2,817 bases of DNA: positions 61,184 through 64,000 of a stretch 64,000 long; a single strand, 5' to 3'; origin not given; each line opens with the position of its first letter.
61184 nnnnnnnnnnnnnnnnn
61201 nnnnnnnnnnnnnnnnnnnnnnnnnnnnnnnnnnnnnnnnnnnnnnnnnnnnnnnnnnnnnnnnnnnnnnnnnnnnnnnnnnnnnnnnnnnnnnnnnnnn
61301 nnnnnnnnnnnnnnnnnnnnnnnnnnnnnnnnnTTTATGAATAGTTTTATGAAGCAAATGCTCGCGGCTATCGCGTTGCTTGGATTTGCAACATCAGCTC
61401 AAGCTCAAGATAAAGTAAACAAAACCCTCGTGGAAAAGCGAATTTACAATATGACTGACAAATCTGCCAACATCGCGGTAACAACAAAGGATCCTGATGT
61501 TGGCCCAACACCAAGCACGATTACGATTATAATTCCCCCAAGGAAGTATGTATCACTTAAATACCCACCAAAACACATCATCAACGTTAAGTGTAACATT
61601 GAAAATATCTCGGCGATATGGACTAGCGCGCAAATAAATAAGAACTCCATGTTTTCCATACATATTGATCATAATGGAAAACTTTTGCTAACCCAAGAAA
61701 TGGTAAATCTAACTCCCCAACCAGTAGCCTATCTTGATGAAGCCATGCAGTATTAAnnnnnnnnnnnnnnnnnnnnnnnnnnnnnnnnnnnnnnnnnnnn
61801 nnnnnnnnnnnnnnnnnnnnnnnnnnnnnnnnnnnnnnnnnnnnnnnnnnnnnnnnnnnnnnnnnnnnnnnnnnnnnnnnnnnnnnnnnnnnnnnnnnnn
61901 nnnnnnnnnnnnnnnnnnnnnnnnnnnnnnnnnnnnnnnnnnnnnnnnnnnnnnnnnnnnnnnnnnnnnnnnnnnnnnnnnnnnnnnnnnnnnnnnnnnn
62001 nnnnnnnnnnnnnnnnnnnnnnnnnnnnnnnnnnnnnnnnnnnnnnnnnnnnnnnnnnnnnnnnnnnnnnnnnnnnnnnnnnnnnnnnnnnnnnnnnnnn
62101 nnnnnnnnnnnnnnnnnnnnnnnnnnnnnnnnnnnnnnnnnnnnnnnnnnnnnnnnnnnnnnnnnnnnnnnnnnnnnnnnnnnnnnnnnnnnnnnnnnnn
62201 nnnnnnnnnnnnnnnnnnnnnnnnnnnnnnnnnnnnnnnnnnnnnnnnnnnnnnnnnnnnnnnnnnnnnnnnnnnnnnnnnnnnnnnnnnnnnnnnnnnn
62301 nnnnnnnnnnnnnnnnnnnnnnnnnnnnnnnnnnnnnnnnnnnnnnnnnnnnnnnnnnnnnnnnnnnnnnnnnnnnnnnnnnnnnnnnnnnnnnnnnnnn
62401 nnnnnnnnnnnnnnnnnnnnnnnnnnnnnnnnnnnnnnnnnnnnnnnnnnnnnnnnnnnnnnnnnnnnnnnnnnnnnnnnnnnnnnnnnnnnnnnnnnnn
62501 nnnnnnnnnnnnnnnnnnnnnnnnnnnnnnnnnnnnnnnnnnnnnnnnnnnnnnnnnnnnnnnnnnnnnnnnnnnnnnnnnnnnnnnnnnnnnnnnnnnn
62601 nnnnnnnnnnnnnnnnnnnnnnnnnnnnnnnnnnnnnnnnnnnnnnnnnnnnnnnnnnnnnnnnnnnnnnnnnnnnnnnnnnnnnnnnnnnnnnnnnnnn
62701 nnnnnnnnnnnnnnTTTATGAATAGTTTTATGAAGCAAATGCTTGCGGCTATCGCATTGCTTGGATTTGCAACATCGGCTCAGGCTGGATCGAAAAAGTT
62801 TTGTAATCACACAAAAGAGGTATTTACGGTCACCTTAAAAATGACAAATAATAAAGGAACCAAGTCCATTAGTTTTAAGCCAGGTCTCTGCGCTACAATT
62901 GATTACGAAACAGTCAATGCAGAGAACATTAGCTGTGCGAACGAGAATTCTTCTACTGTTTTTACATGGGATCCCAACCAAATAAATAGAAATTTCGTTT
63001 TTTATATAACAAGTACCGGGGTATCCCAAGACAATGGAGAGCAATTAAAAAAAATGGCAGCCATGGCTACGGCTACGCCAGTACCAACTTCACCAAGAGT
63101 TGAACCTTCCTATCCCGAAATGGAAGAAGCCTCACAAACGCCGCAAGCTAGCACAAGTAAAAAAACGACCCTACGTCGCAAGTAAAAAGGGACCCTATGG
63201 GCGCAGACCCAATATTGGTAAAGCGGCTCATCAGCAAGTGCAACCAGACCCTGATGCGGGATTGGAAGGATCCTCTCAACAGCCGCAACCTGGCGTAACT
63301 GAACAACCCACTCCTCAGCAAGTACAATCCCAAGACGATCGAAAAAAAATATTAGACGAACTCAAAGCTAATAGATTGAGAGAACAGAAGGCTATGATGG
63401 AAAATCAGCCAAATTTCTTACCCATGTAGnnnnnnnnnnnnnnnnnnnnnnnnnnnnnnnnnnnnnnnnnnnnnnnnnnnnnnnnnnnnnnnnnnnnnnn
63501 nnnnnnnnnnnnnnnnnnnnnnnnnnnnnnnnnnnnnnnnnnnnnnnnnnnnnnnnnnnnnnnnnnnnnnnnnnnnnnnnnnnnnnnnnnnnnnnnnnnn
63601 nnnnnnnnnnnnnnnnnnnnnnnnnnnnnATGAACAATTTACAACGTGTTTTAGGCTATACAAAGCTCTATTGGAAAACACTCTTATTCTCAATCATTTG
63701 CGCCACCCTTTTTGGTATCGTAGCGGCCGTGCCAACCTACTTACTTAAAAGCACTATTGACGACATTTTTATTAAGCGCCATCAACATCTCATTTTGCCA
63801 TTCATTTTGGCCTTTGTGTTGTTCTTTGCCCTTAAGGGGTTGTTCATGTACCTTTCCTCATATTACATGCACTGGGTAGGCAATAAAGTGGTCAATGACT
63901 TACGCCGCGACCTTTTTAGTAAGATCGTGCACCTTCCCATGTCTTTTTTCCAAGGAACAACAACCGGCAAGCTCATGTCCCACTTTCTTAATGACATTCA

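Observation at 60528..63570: Mosaic tandem cassette: near-identical flanks, hyperdivergent secreted-protein core, truncated ankyrin copy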

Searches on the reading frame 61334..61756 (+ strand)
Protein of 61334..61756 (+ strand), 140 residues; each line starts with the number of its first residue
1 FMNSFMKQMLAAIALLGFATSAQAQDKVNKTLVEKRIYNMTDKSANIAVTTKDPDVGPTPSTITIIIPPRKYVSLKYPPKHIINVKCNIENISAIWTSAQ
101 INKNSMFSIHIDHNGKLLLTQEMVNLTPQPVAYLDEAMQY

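Call 8: search_protein_families(library=ncbifam, proteins=[window:61337-61756:+], max_evalue=1)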
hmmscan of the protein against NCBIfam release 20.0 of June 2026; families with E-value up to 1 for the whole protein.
window:61337-61756:+ (139 aa): 1 family
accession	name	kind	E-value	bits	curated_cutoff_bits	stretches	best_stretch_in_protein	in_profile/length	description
NF047882.1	PA0050_fam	equivalog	0.18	12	45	1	6-24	3-21/45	PA0050 family protein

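Call 12: search_protein_families(library=pfam, proteins=[window:61337-61756:+], max_evalue=0.1)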
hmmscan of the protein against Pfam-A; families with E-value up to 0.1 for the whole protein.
window:61337-61756:+ (139 aa): 0 families

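Call 14: find_homologous_proteins(query=window:61337-61756:+, max_evalue=0.01)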
Query window:61337-61756:+ (139 aa): 2 proteins with E <= 0.01 among 12 candidates.
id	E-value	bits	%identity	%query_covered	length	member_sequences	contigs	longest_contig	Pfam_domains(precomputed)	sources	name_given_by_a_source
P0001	4.6e-85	300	100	100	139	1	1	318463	-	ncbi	-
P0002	1.1e-6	47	36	94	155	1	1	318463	-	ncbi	-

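Call 15: find_encoding_contigs(protein=P0001, flank=10000, max_places=5)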
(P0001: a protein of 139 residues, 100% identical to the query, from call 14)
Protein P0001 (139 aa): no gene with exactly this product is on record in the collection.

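Call 26: find_encoding_contigs(protein=window:61334-61756:+, flank=10000, max_places=6)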
Protein window:61334-61756:+ (140 aa): no gene with exactly this product is on record in the collection.

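Call 39: search_protein_representatives(alignment_id=A1)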
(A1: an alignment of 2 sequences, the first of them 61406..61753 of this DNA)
Query: 2 sequences, 125 profile positions. Proteins with E-value up to 0.001 (for the whole library): 5; up to 1e-10: 2; up to 1e-30: 2. The best 5 are listed.
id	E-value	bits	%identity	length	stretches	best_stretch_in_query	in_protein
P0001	1.4e-60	219.0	-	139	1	1-125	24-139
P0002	1.9e-46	173.4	-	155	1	1-116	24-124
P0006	8.7e-09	51.7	-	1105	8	30-76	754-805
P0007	6.6e-07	45.6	-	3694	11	16-98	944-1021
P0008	2.7e-06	43.7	-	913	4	25-92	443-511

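Call 40: search_protein_families(library=pfam, proteins=[P0006, P0007, P0008], max_evalue=0.01)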
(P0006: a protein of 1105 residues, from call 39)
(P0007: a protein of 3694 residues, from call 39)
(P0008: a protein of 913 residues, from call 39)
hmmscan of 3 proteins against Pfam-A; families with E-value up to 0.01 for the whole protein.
P0006 (1105 aa): 7 families
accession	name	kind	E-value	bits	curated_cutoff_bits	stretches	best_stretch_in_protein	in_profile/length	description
PF24514.1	SpaA_4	-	2e-109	360.3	27.3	10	595-687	1-106/107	Prealbumin-like fold domain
PF19403.5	SpaA_2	-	1.4e-24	86.9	25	0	42-100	42-94/96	Prealbumin-like fold domain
PF03064.21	U79_P34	-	1e-18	67.9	27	0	628-730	33-130/134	HSV U79 / HCMV P34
PF20674.3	SpaA_3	-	4.2e-07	30.5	24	0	638-687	59-120/121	Prealbumin-like fold domain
PF03548.22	LolA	-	2.3e-06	27.9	23.6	0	318-344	125-151/165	Outer membrane lipoprotein carrier protein LolA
PF12389.13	Peptidase_M73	-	0.00079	19.7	22.5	0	576-611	57-92/196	Camelysin metallo-endopeptidase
PF17802.7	SpaA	-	0.0065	17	23.1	1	899-934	35-69/91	Prealbumin-like fold domain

P0007 (3694 aa): 6 families
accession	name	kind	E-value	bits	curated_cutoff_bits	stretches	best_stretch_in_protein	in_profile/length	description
PF01390.26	SEA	-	4.8e-216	702.3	26.4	27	3102-3207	3-106/106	SEA domain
PF04781.17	DUF627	-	2.8e-17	63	27.6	0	958-1011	30-82/108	Protein of unknown function (DUF627)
PF12924.12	APP_Cu_bd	-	6.8e-08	33.4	26.4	0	1489-1505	35-51/57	Copper-binding of amyloid precursor, CuBD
PF04994.19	TfoX_C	-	2.8e-07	31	23.1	0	231-263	37-69/81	TfoX C-terminal domain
PF18290.7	Nudix_hydro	-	2.4e-05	24.8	26.5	0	1495-1517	1-24/80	Nudix hydrolase domain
PF09809.14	MRP-L27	-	2.7e-05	24.5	25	0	665-698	32-65/97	Mitochondrial ribosomal protein L27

P0008 (913 aa): 7 families
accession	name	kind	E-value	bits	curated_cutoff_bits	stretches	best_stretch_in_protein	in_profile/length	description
PF03160.20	Calx-beta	-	1.4e-105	348.1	27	6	219-314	14-113/119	Calx-beta domain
PF07593.17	UnbV_ASPIC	-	2.9e-15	56.4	23.4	1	10-75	1-67/68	ASPIC and UnbV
PF20355.3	DUF6650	-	5e-05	23.7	27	0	385-422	60-96/150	Family of unknown function (DUF6650)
PF04002.20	RadC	-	6.2e-05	23.4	22.1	0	732-767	5-40/121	RadC-like JAB domain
PF20297.4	MSSS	-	0.00016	21.7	26.8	0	337-348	30-41/42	MutS2 and Smr-associated SH3 domain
PF04242.18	DUF424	-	0.00045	20.9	25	0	513-539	39-65/92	Protein of unknown function (DUF424)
PF20366.3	DUF6661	-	0.0016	18.8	27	0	610-641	19-50/174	Family of unknown function (DUF6661)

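Call 46: predict_structure(alignment_id=A1)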
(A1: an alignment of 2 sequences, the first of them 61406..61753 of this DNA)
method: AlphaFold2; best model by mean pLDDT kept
length: 116 residues; sequences in the alignment: 2
mean_pLDDT: 48.6   pTM: 0.39
mean pLDDT of the five models: 48.6, 44.3, 41.1, 38.4, 33.9
residues with pLDDT >= 90: 0; 70-90: 2; 50-70: 54; < 50: 60
segments of 3 or more residues with pLDDT < 50: 1-36, 50-55, 101-116
pLDDT, mean of each block of 10 residues (from residue 1): 29 30 37 46 52 52 64 66 61 61 39 44
secondary structure, 60 per line:
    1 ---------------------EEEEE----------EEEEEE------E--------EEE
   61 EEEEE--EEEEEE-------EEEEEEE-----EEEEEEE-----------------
elements in order: E22-26 E37-42 E58-65 E68-73 E81-87 E93-99

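Call 55: search_protein_families(library=phrogs, proteins=[window:61337-61756:+], max_evalue=0.1)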
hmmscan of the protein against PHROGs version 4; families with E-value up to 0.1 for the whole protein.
window:61337-61756:+ (139 aa): 0 families

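Call 58: search_solved_structures(query=A1, max_evalue=10)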
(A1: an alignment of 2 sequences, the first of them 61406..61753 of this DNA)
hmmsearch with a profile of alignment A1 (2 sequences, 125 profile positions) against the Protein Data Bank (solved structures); distinct sequences matched with E-value up to 10: 0.

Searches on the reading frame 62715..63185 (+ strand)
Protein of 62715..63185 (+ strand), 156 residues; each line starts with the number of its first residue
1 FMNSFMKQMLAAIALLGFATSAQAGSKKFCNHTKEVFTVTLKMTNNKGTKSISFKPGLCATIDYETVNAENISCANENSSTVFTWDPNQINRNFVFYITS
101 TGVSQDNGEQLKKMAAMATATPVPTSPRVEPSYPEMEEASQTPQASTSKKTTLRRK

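Call 8: search_protein_families(library=ncbifam, proteins=[window:62718-63185:+], max_evalue=1)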
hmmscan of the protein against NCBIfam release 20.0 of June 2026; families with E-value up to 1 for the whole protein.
window:62718-63185:+ (155 aa): 0 families

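Call 12: search_protein_families(library=pfam, proteins=[window:62718-63185:+], max_evalue=0.1)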
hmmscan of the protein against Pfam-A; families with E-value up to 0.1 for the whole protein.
window:62718-63185:+ (155 aa): 0 families

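Call 27: find_encoding_contigs(protein=window:62715-63185:+, flank=10000, max_places=6)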
Protein window:62715-63185:+ (156 aa): no gene with exactly this product is on record in the collection.

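Call 55: search_protein_families(library=phrogs, proteins=[window:62718-63185:+], max_evalue=0.1)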
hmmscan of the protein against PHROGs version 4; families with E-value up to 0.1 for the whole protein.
window:62718-63185:+ (155 aa): 1 family
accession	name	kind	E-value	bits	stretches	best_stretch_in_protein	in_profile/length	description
phrog_29293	-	unknown function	0.045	15.4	1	93-131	9-47/94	-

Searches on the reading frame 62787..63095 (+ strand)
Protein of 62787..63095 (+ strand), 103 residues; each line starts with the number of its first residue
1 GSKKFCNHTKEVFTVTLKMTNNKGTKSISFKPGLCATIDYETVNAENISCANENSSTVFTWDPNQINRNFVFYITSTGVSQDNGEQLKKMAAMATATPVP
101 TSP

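Call 61: predict_structure(alignment_id=A3)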
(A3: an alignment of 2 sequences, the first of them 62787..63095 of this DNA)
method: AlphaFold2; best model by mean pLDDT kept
length: 103 residues; sequences in the alignment: 2
mean_pLDDT: 68.6   pTM: 0.60
mean pLDDT of the five models: 68.6, 40.8, 39.1, 37.0, 34.6
residues with pLDDT >= 90: 0; 70-90: 50; 50-70: 43; < 50: 10
segments of 3 or more residues with pLDDT < 50: 79-82, 85-90
pLDDT, mean of each block of 10 residues (from residue 1): 80 81 79 84 67 65 63 63 46 63 54
secondary structure, 60 per line:
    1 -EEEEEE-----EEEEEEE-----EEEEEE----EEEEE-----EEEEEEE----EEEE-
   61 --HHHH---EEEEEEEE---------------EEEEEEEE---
elements in order: E2-7 E13-19 E25-30 E35-39 E45-51 E56-59 H63-66 E70-77 E93-100

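Call 66: fold_search(model_id=the predicted structure, library=pdb)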
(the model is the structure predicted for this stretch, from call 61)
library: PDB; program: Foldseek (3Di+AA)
matches with E <= 10: 1074; with E <= 0.001: 0
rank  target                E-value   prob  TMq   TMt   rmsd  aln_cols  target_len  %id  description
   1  4jde_B                1.1e-02  0.97  0.37  0.29   9.3       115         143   10  Crystal structure of PUD-1/PUD-2 heterodimer (released 2013-11-06)
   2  7pmy_A                1.4e-02  1.00  0.56  0.11   4.1       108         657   12  HsPepT2 bound to Ala-Phe in the inward facing partially occluded conformation (released 2021-10-20)
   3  7skn_B                3.5e-02  1.00  0.46  0.62   2.2        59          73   15  De novo synthetic protein DIG8-CC (tetragonal space group) (released 2022-10-12)
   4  7u8t_A                3.7e-02  0.90  0.42  0.10  12.2       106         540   11  Vps13 adaptor binding domain in complex with Mcp1 PxP motif peptide (released 2022-03-30)
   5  8ymb_I                5.4e-02  0.99  0.41  0.31   2.9        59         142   12  The crystal structure of SHD931 in complex with Brd4-BD2 and VCB (released 2025-02-12)
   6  5u5o                  5.4e-02  0.63  0.39  0.17  13.5       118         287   13  Bacterial adhesin from Mobiluncus mulieris containing intramolecular disulfide, isopeptide, and ester bond cross-links ( (released 2018-06-13)
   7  8k6t                  5.7e-02  0.77  0.40  0.34  13.0       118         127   14  The minor pilin structure of FctB3 in Streptococcus (released 2023-12-06)
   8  4bik_A                5.7e-02  0.54  0.31  0.11   6.0       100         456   11  Structure of a disulfide locked mutant of Intermedilysin with human CD59 (released 2013-05-08)
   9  8qu8_A                7.2e-02  0.96  0.41  0.32   3.3        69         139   12  PROTAC-mediated complex of KRAS with VHL/Elongin-B/Elongin-C/Cullin-2/Rbx1 (released 2023-12-06)
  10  7cjb_A                7.7e-02  0.97  0.45  0.34   4.8        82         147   12  VHL recognizes hydroxyproline in RIPK1 (released 2021-07-14)
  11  7sko_B                8.1e-02  0.99  0.43  0.62   2.5        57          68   16  De novo synthetic protein DIG8-CC (orthogonal space group) (released 2022-10-12)
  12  5a9h                  8.1e-02  0.98  0.55  0.33   4.5       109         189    8  Crystal structure of the extracellular domain of PepT2 (released 2015-09-09)
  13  7sko_D                8.1e-02  0.97  0.41  0.56   2.7        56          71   16  De novo synthetic protein DIG8-CC (orthogonal space group) (released 2022-10-12)
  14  5amt_A                8.1e-02  0.82  0.45  0.44   4.7       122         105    8  Intracellular growth locus protein E (released 2016-10-05)
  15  3klq_B                8.1e-02  0.66  0.40  0.33  12.9       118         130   15  Crystal Structure of the Minor Pilin FctB from Streptococcus pyogenes 90/306S (released 2010-04-28)
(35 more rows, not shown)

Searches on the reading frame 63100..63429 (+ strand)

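Call 8: search_protein_families(library=ncbifam, proteins=[window:63100-63429:+], max_evalue=1)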
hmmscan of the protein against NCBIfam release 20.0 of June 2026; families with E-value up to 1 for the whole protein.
window:63100-63429:+ (109 aa): 1 family
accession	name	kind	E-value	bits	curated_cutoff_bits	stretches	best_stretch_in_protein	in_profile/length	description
NF047507.1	TPR_BatC_Lepto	exception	0.12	11.8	175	1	56-99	162-206/214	TPR repeat-containing protein BatC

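Call 12: search_protein_families(library=pfam, proteins=[window:63100-63429:+], max_evalue=0.1)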
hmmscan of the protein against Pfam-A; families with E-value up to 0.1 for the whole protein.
window:63100-63429:+ (109 aa): 0 families

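Call 55: search_protein_families(library=phrogs, proteins=[window:63100-63429:+], max_evalue=0.1)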
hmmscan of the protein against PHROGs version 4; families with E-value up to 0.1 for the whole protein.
window:63100-63429:+ (109 aa): 0 families

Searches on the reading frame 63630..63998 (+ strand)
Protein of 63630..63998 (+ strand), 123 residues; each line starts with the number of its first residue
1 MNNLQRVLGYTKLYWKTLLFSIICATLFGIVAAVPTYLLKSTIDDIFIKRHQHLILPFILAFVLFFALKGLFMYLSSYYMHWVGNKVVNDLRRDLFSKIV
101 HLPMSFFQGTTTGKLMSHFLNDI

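Call 12: search_protein_families(library=pfam, proteins=[window:63630-63998:+], max_evalue=0.1)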
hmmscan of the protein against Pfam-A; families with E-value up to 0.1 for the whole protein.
window:63630-63998:+ (123 aa): 5 families
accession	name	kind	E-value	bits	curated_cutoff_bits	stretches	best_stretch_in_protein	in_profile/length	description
PF00664.28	ABC_membrane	-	1.1e-21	78.2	28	1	18-123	1-108/274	ABC transporter transmembrane region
PF06379.18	RhaT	-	0.00014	21.7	27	1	7-117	204-311/344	L-rhamnose-proton symport protein (RhaT)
PF24838.2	8xMP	-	0.022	15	30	1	13-99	17-95/136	Octameric membrane protein family (8xMP)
PF08510.17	PIG-P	-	0.046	14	39.3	1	17-75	9-67/121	PIG-P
PF04123.18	DUF373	-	0.097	12.5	28.3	1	18-96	220-298/335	Domain of unknown function (DUF373)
